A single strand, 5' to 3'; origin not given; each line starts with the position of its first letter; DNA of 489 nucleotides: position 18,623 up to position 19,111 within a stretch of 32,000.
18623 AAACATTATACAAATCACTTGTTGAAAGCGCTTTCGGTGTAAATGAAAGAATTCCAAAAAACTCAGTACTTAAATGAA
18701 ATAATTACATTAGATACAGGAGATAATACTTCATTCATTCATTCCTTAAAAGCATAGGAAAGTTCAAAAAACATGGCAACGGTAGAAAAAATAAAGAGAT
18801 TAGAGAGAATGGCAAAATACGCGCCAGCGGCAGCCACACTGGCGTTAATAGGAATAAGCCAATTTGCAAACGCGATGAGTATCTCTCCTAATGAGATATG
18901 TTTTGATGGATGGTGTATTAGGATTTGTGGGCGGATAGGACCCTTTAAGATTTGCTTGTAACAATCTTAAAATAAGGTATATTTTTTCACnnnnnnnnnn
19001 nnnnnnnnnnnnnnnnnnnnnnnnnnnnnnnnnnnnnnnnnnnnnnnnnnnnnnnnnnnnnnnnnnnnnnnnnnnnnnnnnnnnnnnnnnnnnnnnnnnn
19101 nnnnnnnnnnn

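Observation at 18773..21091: Candidate peptide-centred module: secreted 4-Cys mini-protein, FtsX-type permease and an overlapping radical SAM enzyme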

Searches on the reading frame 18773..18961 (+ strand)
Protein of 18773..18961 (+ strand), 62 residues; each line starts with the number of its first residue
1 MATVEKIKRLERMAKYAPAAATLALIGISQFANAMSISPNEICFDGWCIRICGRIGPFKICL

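Call 3: search_protein_families(library=pfam, proteins=[window:18773-18961:+], max_evalue=0.01)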
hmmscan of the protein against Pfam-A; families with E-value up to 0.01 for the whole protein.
window:18773-18961:+ (62 aa): 0 families

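Call 4: search_protein_families(library=ncbifam, proteins=[window:18773-18961:+], max_evalue=0.01)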
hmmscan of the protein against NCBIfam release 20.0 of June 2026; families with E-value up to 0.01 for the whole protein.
window:18773-18961:+ (62 aa): 0 families

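Call 7: find_homologous_proteins(query=window:18773-18958:+, max_evalue=10)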
Query window:18773-18958:+ (62 aa): 1 proteins with E <= 10 among 1 candidates.
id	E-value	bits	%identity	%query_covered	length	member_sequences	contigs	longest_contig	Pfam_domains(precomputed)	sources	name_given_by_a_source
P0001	1.7e-34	133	100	100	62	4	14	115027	-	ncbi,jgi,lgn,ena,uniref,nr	ncbi:hypothetical protein CGL51_07540 [Pyrobaculum aerophilum]|uniref:Uncharacterized protein n=1 Ta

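Call 10: list_cluster_members(proteins=[P0001])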
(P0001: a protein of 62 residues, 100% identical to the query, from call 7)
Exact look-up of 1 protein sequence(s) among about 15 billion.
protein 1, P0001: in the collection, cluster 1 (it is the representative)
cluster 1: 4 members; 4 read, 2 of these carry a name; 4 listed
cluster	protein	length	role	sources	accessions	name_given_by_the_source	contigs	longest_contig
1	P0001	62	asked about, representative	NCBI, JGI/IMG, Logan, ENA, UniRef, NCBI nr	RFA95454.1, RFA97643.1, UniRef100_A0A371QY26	hypothetical protein CGL51_07540 [Pyrobaculum aerophilum] | Uncharacterized protein n=1 Tax=Pyrobaculum aerophilum TaxID=13773 RepID=A0A371QY26_9CREN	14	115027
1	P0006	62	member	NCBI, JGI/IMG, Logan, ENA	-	acetate kinase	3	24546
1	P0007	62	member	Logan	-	-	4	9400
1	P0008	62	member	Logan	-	-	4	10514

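Call 24: find_homologous_proteins(query=A2, max_evalue=10)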
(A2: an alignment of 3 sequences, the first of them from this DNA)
Query A2 (3 sequences) (62 aa, profile of the alignment): 2 proteins with E <= 10 among 3 candidates.
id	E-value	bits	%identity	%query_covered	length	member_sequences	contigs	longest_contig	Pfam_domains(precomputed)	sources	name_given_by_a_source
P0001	4.3e-32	128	100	100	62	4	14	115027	-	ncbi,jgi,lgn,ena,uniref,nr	ncbi:hypothetical protein CGL51_07540 [Pyrobaculum aerophilum]|uniref:Uncharacterized protein n=1 Ta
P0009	1.2e-29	120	45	94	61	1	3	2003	-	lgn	-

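Call 38: search_protein_representatives(alignment_id=A3)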
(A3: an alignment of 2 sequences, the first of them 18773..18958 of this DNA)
Query: 2 sequences, 62 profile positions. Proteins with E-value up to 0.001 (for the whole library): 6; up to 1e-10: 5; up to 1e-30: 2. The best 6 are listed.
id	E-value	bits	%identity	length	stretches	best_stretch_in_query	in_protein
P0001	7.9e-36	138.4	-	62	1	1-62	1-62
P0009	4.3e-34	132.8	-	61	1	1-62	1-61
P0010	1.2e-20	89.8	-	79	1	1-62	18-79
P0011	1.8e-16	76.4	-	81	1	1-62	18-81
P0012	4.3e-13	65.6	-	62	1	1-62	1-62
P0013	3.8e-04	36.9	-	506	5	34-49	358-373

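Call 40: list_cluster_members(proteins=[P0010, P0011, P0012, P0009])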
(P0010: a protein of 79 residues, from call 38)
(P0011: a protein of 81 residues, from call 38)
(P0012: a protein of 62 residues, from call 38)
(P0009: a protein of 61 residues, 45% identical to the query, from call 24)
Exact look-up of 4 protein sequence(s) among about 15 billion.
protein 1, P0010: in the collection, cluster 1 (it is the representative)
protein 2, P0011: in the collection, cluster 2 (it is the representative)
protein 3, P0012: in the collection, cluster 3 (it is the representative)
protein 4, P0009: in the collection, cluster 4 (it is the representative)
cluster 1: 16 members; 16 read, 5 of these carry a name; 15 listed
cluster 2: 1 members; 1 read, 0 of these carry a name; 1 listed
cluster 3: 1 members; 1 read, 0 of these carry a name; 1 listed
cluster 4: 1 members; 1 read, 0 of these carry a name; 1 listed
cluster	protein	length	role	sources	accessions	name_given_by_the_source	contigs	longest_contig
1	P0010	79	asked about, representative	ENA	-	-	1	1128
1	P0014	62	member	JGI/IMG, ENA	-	O-methyltransferase involved in polyketide biosynthesis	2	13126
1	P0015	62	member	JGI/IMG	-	hypothetical protein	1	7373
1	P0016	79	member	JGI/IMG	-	hypothetical protein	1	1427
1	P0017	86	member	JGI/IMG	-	hypothetical protein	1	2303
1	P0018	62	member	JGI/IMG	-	hypothetical protein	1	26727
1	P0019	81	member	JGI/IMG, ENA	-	-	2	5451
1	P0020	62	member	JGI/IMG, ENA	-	-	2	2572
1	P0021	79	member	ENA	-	-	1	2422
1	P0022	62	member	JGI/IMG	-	-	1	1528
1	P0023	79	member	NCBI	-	-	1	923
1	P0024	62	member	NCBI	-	-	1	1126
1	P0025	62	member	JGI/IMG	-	-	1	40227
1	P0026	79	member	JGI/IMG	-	-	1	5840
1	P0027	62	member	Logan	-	-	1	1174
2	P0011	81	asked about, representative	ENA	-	-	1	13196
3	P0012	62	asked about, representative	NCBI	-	-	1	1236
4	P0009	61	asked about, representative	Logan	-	-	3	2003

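Call 41: find_encoding_contigs(protein=P0010, flank=6000, max_places=3)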
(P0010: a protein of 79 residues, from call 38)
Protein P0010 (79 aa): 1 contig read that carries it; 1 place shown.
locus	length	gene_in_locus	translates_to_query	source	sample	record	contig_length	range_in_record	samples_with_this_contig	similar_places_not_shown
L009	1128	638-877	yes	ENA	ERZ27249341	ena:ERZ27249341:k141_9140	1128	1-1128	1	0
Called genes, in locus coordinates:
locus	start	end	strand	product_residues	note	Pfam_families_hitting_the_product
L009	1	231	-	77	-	?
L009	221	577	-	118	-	-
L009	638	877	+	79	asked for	-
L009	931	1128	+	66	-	?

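Call 42: find_encoding_contigs(protein=P0025, flank=8000, max_places=2)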
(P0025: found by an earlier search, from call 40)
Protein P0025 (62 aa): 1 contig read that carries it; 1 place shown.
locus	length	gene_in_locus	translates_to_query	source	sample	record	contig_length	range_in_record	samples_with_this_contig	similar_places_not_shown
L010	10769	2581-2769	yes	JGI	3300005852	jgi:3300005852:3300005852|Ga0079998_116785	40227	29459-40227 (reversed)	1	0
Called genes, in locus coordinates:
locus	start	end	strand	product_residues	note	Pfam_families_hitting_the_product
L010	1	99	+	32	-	?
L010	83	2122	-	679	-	-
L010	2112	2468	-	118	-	-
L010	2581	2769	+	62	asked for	-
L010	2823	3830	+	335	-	-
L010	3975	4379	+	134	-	-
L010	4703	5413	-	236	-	-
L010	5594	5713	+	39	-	-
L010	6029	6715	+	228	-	-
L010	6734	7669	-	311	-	PF14520:HHH_5 (weak), PF08423:Rad51, PF06745:ATPase, PF13481:AAA_25 (weak)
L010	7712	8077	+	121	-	-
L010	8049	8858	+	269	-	PF01656:CbiA, PF02374:ArsA_ATPase (weak), PF10609:ParA (weak), PF13614:AAA_31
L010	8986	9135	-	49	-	-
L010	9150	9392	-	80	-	-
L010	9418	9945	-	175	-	PF00583:Acetyltransf_1, PF13508:Acetyltransf_7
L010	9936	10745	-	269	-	PF00248:Aldo_ket_red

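Call 43: find_encoding_contigs(protein=P0011, flank=8000, max_places=2)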
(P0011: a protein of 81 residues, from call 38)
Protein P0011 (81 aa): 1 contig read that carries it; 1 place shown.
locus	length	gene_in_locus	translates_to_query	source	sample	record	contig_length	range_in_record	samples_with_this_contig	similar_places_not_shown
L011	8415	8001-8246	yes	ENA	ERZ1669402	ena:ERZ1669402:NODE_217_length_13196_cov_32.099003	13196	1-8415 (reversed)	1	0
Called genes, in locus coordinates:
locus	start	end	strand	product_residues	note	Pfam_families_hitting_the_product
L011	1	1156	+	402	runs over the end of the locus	PF00108:Thiolase_N, PF00109:ketoacyl-synt (faint), PF02803:Thiolase_C, PF22691:Thiolase_C_1 (faint)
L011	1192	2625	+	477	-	PF13343:SBP_bac_6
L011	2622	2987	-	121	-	PF05942:PaREP1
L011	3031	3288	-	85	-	PF14947:HTH_45, PF24409:wHTH-PRTase_assc (weak)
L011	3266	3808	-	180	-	-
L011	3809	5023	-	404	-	PF12704:MacB_PCD, PF02687:FtsX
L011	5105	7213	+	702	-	PF10633:NPCBM_assoc (faint)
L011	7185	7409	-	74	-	-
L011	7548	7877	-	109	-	-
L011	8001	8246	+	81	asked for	-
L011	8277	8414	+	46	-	?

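Call 44: find_encoding_contigs(protein=P0012, flank=8000, max_places=2)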
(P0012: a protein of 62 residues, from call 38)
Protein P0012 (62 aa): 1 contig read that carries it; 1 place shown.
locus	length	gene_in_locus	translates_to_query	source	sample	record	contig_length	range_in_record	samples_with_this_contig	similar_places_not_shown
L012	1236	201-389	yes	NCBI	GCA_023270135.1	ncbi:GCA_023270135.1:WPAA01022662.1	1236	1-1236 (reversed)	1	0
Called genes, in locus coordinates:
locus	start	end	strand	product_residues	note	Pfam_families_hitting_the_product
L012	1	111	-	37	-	?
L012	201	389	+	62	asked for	-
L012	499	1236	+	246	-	?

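Call 50: find_encoding_contigs(protein=P0018, flank=10000, max_places=2)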
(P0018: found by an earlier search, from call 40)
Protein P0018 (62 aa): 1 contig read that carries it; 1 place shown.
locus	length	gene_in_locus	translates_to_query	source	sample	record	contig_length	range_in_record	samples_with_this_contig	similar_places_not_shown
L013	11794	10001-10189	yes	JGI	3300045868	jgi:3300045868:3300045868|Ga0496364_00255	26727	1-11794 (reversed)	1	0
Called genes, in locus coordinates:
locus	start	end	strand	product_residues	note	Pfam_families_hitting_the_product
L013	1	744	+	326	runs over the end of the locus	PF00561:Abhydrolase_1, PF02230:Abhydrolase_2 (faint), PF12146:Hydrolase_4, PF12697:Abhydrolase_6, PF03096:Ndr, PF00326:Peptidase_S9 (faint)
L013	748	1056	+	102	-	-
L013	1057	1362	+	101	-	PF21476:PF0610-like_N, PF23470:Zn_ribbon_PF0610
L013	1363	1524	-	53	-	PF01020:Ribosomal_L40e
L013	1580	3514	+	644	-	-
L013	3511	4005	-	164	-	PF00025:Arf (weak), PF00071:Ras (weak), PF01926:MMR_HSR1 (weak), PF02421:FeoB_N (weak)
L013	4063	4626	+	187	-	PF00924:MS_channel_2nd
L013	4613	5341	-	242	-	-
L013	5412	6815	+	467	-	PF02629:CoA_binding, PF13380:CoA_binding_2, PF13607:Succ_CoA_lig, PF19045:Ligase_CoA_2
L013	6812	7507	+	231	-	PF13549:ATP-grasp_5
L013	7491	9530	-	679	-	-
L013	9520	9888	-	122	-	-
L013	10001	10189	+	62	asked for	-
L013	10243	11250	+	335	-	-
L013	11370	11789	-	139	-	-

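Call 51: find_encoding_contigs(protein=P0014, flank=10000, max_places=2)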
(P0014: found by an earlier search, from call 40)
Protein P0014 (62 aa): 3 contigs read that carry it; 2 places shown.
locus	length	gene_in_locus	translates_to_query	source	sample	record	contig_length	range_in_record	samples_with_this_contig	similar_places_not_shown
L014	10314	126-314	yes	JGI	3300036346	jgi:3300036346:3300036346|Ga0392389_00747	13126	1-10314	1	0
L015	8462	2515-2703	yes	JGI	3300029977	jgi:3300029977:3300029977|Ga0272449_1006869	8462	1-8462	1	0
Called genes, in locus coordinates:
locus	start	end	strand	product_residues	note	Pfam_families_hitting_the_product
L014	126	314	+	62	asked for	-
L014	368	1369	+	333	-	-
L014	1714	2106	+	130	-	-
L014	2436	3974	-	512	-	PF27234:MJ0013 (weak), PF07282:Cas12f1-like_TNB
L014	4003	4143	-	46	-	-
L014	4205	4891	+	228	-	-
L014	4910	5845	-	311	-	PF14520:HHH_5 (weak), PF08423:Rad51, PF06745:ATPase, PF13481:AAA_25 (weak)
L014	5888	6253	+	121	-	-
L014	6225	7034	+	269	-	PF01656:CbiA, PF02374:ArsA_ATPase (weak), PF10609:ParA (weak), PF13614:AAA_31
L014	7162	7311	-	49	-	-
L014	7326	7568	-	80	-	-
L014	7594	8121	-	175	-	PF00583:Acetyltransf_1, PF13508:Acetyltransf_7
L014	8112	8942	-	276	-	PF00248:Aldo_ket_red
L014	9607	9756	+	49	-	-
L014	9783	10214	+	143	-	-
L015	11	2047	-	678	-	-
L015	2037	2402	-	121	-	-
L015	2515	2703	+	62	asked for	-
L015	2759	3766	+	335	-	-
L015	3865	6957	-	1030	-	-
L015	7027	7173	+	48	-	-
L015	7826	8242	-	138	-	-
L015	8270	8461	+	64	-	?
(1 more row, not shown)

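Call 66: predict_structure(alignment_id=A8)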
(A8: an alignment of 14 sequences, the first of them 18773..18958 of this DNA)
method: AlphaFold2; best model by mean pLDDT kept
length: 62 residues; sequences in the alignment: 14
mean_pLDDT: 57.9   pTM: 0.25
mean pLDDT of the five models: 57.9, 57.8, 53.5, 50.7, 47.8
residues with pLDDT >= 90: 0; 70-90: 0; 50-70: 54; < 50: 8
segments of 3 or more residues with pLDDT < 50: none
pLDDT, mean of each block of 10 residues (from residue 1): 61 63 64 53 55 53 51
secondary structure, 60 per line:
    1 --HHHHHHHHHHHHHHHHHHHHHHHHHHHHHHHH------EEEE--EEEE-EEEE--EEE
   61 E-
elements in order: H3-34 E41-44 E47-50 E52-55 E58-61

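Call 80: search_protein_families(library=padloc, proteins=[window:18773-18961:+], max_evalue=0.01)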
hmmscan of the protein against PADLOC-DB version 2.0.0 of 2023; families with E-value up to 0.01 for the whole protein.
window:18773-18961:+ (62 aa): 0 families

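Call 82: search_solved_structures(query=A8, max_evalue=10)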
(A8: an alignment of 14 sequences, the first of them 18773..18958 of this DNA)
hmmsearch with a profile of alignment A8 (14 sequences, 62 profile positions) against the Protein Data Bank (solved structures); distinct sequences matched with E-value up to 10: 3.
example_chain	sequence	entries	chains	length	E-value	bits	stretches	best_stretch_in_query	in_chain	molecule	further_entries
5xnl_X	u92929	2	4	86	1.5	12.4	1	11-40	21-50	Photosystem II reaction center protein X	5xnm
8vdo_A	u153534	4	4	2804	2.4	11.8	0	2-35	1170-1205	Green fluorescent protein,Talin-1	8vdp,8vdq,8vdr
6r9t_A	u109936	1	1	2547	5.6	10.6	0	2-36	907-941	Talin-1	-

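Call 83: search_protein_families(library=pfam, alignment_id=A8, max_evalue=10)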
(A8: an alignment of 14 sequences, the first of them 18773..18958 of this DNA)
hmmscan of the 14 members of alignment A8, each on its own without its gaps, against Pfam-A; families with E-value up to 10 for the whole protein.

A. member 1, window:18773-18958:+ (62 aa): 0 families

B. families by the number of members that match (of 14 scanned): 0 families

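Call 86: find_encoding_contigs(protein=P0001, flank=4000, max_places=5)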
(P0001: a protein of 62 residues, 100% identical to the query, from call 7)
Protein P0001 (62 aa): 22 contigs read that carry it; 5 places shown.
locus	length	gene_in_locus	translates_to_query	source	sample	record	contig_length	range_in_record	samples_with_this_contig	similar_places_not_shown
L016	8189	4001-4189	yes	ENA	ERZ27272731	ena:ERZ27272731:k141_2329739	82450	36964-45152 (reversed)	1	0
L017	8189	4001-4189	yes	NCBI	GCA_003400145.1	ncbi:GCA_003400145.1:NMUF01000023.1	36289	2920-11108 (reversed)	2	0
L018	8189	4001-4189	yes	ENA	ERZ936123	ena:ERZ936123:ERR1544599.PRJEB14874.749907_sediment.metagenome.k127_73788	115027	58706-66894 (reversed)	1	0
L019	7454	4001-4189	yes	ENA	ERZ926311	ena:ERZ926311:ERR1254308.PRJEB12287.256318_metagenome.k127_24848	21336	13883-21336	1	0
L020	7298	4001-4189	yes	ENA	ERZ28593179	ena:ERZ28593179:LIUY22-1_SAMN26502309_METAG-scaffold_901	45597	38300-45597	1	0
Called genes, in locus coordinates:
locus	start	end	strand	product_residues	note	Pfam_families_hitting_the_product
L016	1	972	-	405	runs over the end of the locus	PF12704:MacB_PCD, PF02687:FtsX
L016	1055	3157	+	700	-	-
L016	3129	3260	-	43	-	-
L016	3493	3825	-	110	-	-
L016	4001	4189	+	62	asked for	-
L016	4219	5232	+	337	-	-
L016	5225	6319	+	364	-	PF04055:Radical_SAM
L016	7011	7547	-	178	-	PF05942:PaREP1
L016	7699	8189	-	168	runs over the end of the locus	PF00484:Pro_CA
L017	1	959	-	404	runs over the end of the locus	PF12704:MacB_PCD, PF02687:FtsX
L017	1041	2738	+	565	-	-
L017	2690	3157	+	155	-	-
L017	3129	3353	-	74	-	-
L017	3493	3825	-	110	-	-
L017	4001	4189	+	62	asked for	-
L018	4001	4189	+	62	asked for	-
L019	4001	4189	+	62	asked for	-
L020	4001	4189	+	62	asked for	-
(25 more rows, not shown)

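Call 93: find_related_loci(query=A8, collection=viral_contigs, flank=5000)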
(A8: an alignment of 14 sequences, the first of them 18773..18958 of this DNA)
Query A8 (62 aa) in viral_contigs; peptide patterns used: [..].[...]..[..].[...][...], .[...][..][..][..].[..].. (x = any residue, [..] = any of these).
191 stretches matched a pattern, but none encodes a relative of the query by tblastn (E <= 1e-3).

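Call 94: search_protein_families(library=ncbifam, proteins=[L010:2823-3830:+, L010:83-2122:-, L010:2112-2468:-, L010:3975-4379:+], max_evalue=0.001)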
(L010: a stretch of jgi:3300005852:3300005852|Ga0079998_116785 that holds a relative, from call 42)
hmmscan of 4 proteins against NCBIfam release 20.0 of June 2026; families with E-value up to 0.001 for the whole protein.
L010:2823-3830:+ (335 aa): 0 families

L010:83-2122:- (679 aa): 0 families

L010:2112-2468:- (118 aa): 0 families

L010:3975-4379:+ (134 aa): 0 families
